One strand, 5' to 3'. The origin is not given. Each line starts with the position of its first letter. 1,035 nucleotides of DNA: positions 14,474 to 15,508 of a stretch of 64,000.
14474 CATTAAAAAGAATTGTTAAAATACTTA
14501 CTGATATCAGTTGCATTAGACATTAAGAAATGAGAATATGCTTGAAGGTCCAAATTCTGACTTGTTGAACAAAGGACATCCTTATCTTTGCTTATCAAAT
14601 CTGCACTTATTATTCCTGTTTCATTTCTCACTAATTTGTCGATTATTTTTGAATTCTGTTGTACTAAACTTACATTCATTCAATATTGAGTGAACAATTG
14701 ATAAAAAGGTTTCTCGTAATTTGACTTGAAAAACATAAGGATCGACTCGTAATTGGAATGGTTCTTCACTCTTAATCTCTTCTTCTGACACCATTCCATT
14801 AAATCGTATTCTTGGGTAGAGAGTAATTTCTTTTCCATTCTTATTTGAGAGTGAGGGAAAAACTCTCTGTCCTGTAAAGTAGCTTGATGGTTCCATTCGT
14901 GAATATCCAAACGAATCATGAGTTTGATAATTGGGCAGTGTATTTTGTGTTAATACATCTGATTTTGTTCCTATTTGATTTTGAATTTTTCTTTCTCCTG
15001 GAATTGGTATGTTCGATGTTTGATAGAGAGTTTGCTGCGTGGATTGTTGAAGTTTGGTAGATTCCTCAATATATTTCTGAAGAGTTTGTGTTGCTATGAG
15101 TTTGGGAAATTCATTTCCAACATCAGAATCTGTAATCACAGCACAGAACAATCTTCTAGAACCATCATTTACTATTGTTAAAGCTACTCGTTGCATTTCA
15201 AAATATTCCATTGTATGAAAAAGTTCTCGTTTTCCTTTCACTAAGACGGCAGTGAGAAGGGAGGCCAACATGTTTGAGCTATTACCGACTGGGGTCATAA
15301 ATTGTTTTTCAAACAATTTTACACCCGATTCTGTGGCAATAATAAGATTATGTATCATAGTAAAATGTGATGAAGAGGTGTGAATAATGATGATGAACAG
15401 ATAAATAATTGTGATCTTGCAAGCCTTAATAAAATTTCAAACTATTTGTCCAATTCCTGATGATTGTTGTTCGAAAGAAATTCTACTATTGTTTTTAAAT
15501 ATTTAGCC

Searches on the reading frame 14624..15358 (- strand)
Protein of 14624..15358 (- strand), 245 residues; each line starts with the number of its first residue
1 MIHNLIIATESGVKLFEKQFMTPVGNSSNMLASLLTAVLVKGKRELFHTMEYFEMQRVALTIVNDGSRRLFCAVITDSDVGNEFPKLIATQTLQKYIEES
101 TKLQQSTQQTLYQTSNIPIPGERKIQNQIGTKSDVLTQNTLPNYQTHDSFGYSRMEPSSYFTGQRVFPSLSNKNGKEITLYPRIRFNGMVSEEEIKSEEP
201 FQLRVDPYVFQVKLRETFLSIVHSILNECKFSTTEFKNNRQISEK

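Call 13: search_protein_families(library=pfam, proteins=[window:14624-15358:-], max_evalue=0.001)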
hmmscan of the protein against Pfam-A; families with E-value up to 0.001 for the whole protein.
window:14624-15358:- (245 aa): 0 families

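Call 44: find_encoding_contigs(protein=window:14624-15358:-, flank=10000, max_places=2)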
Protein window:14624-15358:- (245 aa): no gene with exactly this product is on record in the collection.
